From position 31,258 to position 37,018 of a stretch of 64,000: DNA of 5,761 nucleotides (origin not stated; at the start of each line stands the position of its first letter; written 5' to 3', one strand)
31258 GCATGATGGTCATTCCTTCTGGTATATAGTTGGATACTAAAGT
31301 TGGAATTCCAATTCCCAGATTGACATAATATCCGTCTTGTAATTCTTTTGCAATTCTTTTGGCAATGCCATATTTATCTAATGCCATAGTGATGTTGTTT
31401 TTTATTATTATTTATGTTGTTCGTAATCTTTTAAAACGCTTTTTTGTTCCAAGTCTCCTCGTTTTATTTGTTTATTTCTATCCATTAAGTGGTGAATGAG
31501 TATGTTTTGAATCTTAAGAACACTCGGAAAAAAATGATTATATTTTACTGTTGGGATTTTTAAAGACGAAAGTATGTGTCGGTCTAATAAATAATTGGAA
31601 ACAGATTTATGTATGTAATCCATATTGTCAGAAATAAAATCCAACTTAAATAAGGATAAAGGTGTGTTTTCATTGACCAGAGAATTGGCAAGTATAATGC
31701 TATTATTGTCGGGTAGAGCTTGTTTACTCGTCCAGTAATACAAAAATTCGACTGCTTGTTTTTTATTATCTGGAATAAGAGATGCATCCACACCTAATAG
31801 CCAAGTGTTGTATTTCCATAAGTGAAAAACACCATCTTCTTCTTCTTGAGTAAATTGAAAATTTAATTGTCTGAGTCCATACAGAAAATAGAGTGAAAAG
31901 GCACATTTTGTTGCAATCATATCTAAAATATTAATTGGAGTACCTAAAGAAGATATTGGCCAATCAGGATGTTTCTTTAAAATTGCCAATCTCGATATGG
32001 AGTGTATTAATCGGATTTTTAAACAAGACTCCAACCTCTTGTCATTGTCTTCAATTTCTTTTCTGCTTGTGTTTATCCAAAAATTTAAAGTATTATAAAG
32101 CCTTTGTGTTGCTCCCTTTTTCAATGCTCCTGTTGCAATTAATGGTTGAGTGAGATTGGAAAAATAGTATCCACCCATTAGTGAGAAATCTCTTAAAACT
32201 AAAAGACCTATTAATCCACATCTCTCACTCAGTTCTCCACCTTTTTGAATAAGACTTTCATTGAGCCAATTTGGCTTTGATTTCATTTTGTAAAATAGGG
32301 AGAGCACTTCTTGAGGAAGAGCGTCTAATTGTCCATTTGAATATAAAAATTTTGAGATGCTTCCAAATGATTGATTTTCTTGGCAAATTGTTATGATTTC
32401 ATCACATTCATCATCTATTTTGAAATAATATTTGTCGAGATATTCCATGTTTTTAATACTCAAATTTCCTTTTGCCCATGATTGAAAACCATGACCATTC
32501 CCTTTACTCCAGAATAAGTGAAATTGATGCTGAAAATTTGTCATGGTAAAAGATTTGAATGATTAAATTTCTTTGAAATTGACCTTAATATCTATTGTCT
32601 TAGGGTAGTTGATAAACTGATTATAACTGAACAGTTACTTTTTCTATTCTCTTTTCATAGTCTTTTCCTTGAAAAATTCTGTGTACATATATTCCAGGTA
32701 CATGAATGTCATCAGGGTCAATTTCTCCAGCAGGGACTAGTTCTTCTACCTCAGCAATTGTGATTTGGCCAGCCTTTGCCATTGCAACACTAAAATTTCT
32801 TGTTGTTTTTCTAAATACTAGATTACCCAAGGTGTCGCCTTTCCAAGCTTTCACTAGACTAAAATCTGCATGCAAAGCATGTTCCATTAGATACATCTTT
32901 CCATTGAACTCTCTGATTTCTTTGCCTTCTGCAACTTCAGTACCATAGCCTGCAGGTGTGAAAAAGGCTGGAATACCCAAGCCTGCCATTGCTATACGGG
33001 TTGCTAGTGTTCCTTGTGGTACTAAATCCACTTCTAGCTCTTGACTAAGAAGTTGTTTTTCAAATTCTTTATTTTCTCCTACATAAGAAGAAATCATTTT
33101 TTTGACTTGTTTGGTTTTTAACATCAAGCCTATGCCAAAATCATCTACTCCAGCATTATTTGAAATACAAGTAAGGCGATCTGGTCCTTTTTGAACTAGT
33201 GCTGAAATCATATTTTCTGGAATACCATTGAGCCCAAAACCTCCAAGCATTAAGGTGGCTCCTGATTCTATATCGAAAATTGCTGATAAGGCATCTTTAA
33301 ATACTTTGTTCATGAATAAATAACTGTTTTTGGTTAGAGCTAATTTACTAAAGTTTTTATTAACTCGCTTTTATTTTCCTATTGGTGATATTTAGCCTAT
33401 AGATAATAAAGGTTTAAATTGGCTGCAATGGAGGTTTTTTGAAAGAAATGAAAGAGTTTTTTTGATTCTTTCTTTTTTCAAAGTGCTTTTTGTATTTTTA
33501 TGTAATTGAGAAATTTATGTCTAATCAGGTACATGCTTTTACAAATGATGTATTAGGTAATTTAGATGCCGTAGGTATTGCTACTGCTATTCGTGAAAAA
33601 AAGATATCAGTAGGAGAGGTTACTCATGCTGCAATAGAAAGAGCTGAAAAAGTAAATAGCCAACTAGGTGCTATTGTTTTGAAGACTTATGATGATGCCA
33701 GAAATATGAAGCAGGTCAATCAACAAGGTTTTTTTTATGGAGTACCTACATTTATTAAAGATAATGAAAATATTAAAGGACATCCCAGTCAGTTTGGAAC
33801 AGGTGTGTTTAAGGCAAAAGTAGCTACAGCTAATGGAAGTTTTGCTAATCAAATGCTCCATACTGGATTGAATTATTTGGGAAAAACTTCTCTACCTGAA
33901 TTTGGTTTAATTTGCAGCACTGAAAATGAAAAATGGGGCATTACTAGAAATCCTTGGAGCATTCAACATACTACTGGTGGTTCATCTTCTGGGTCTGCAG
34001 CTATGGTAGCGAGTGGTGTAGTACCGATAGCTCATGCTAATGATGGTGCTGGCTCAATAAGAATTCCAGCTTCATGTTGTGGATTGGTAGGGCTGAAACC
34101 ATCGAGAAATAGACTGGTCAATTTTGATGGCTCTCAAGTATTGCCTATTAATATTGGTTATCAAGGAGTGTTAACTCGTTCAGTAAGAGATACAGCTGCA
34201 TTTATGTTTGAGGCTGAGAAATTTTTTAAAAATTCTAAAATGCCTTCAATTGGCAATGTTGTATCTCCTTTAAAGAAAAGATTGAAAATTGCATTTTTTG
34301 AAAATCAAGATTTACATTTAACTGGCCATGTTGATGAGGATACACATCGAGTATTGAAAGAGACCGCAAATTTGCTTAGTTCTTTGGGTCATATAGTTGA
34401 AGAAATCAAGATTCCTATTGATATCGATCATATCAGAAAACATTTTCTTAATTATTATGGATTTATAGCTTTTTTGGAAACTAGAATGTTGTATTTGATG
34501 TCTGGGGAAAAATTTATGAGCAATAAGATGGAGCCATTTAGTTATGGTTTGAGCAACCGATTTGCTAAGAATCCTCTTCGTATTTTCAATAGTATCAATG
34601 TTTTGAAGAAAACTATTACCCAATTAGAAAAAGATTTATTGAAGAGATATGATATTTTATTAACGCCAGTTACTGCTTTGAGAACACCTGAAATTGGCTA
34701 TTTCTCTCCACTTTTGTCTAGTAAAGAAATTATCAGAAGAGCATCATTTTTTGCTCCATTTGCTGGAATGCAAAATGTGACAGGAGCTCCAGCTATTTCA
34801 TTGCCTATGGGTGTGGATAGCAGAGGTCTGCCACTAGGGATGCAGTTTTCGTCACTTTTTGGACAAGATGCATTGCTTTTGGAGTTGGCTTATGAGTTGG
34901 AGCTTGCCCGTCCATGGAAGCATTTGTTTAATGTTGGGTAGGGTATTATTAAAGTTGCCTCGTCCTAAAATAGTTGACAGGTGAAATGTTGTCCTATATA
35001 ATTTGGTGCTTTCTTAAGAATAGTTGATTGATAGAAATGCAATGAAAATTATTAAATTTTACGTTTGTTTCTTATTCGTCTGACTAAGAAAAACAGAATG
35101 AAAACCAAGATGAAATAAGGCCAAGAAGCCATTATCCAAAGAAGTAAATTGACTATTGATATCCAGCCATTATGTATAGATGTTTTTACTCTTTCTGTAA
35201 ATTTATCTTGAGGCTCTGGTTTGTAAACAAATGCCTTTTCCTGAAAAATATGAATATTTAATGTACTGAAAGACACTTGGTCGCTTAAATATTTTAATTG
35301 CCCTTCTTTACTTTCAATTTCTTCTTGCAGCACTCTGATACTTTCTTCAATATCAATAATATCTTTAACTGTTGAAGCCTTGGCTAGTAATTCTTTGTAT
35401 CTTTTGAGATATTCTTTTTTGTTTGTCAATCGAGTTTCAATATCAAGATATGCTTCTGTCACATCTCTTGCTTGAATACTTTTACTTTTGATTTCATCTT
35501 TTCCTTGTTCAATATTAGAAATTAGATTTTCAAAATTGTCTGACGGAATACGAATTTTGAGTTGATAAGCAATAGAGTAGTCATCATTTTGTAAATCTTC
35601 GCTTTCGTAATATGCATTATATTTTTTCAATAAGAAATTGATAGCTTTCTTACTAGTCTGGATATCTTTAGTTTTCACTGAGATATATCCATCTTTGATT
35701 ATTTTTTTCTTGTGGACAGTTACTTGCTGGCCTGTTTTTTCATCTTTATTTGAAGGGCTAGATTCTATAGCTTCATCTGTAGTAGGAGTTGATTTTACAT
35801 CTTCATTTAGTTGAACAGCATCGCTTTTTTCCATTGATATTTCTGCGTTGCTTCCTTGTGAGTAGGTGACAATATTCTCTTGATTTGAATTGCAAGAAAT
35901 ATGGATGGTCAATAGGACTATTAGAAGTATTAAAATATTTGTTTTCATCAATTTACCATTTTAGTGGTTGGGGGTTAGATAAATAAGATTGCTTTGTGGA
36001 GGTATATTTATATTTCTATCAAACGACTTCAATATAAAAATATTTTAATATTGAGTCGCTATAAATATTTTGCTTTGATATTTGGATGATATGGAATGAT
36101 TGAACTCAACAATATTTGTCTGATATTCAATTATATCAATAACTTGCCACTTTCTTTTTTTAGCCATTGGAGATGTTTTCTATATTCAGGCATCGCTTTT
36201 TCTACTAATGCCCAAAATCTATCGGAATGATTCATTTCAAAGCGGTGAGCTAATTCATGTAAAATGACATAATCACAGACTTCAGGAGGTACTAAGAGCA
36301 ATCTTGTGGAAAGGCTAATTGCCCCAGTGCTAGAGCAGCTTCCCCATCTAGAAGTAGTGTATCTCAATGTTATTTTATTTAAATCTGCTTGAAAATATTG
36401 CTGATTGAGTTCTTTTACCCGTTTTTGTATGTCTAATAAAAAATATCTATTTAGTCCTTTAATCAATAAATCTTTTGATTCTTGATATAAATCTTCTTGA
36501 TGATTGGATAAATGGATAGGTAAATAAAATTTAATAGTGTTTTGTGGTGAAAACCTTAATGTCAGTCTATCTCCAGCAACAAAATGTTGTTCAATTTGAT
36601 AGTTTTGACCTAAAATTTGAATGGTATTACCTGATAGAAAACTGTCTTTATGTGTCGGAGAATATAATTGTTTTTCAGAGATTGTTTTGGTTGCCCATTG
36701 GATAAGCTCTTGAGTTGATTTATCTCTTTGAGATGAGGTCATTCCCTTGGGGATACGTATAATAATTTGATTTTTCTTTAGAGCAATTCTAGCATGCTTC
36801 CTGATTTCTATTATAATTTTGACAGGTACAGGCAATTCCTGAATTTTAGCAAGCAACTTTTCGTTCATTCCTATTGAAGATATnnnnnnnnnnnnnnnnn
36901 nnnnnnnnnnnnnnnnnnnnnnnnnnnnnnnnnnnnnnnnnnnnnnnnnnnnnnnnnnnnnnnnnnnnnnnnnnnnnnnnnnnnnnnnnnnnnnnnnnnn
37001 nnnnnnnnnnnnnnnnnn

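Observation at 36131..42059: Operon of two large tandem paralogous secreted proteins of unknown function followed by a DUF45/M48-type zinc hydrolase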

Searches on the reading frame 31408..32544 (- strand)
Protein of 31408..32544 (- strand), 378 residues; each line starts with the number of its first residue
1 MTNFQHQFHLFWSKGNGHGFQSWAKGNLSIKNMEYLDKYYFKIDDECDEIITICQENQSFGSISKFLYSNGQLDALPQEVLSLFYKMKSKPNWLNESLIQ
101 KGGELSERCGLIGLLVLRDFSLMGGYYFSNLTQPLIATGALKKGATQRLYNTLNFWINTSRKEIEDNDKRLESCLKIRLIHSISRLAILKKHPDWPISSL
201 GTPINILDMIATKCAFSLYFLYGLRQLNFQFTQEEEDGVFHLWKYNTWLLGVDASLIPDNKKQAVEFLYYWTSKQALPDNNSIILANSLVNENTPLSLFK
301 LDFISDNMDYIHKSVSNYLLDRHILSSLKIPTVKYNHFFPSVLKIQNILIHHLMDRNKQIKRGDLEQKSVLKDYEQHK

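Call 78: search_protein_families(library=pfam, proteins=[window:31408-32544:-], max_evalue=0.0001)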
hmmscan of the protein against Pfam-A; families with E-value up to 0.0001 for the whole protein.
window:31408-32544:- (378 aa): 1 family
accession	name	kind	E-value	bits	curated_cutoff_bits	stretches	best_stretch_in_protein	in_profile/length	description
PF09995.15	MPAB_Lcp_cat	-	2.9e-10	41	23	1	131-295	22-179/231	ER-bound oxygenase mpaB/B'/Rubber oxygenase, catalytic domain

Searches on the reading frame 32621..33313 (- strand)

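Call 78: search_protein_families(library=pfam, proteins=[window:32621-33313:-], max_evalue=0.0001)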
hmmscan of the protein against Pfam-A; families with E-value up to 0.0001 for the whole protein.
window:32621-33313:- (230 aa): 1 family
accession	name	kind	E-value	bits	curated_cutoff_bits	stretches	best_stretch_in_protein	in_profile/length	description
PF01144.29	CoA_trans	-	4.3e-71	239.2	23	1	11-215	7-216/217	Coenzyme A transferase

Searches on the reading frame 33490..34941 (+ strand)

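Call 78: search_protein_families(library=pfam, proteins=[window:33490-34941:+], max_evalue=0.0001)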
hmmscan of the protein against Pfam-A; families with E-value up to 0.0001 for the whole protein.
window:33490-34941:+ (483 aa): 1 family
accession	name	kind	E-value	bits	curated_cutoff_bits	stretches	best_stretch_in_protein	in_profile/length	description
PF01425.27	Amidase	-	2.8e-81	274.3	27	1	43-464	1-445/445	Amidase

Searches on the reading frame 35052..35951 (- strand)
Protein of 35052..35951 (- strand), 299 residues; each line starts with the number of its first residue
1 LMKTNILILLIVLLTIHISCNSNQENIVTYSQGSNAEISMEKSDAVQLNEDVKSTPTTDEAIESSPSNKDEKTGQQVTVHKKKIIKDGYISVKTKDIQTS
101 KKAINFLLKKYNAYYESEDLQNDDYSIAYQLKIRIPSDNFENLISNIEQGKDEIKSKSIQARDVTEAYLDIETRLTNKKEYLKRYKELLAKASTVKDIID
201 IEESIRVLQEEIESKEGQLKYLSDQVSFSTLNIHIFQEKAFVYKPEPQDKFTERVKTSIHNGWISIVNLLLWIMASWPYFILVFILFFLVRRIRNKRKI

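Call 4: search_protein_families(library=pfam, proteins=[window:35052-35951:-], max_evalue=0.1)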
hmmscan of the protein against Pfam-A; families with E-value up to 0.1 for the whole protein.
window:35052-35951:- (299 aa): 1 family
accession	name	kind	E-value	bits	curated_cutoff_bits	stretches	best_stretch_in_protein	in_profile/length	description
PF14257.11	DUF4349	-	3.6e-49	167.5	27.7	1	83-290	2-211/213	Domain of unknown function (DUF4349)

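Call 5: search_protein_families(library=ncbifam, proteins=[window:35052-35951:-], max_evalue=0.1)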
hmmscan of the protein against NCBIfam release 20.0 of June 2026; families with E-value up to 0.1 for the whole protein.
window:35052-35951:- (299 aa): 3 families
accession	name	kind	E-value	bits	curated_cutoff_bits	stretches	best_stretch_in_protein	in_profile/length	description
NF053819.1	EF0750_LPXTG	subfamily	0.011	16.3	47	1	2-73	1-76/105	EF2685/EF0750 family sortase-dependent surface protein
NF041027.1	GSU2204_Se_pt_1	equivalog_domain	0.012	14.4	350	1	112-179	331-395/580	GSU2204 family CXXCH-containing (seleno)protein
NF008109.0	PRK10856.1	equivalog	0.028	14.1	208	1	19-83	135-201/334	cytoskeleton protein RodZ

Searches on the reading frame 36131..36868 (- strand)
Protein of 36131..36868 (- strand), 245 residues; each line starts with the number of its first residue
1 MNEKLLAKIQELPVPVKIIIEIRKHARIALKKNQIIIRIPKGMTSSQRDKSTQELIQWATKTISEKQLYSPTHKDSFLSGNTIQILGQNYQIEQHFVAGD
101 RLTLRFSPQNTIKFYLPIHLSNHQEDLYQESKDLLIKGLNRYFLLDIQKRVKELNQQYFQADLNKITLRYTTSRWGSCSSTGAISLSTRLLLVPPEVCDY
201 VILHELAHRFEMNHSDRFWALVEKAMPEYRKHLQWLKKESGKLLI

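Call 4: search_protein_families(library=pfam, proteins=[window:36131-36868:-], max_evalue=0.1)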
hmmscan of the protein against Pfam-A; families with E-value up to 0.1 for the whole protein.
window:36131-36868:- (245 aa): 4 families
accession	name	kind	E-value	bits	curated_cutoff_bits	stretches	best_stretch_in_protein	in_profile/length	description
PF01863.23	YgjP-like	-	8.3e-44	150.5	26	1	24-238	1-206/207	YgjP-like, metallopeptidase domain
PF10263.15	SprT-like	-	0.00017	21.9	25.6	1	148-209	2-72/108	SprT-like family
PF08325.16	WLM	-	0.0015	19.1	26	1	201-230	86-115/190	WLM domain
PF12388.14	Peptidase_M57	-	0.036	14.2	21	1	182-218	117-153/212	Dual-action HEIGH metallo-peptidase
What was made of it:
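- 36131..36868 (-): Gene C: YgjP-like / DUF45 metal-dependent hydrolase with HELAH at 36245-36259. It is adjacent but not part of the conserved unit. PF01863 at 8.3e-44 (call 4).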

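Call 5: search_protein_families(library=ncbifam, proteins=[window:36131-36868:-], max_evalue=0.1)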
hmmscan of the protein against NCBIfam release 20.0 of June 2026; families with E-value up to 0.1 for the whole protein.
window:36131-36868:- (245 aa): 0 families

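Call 21: search_protein_families(library=padloc, proteins=[window:36131-36868:-], max_evalue=0.1)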
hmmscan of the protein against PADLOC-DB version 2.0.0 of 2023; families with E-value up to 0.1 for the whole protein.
window:36131-36868:- (245 aa): 0 families
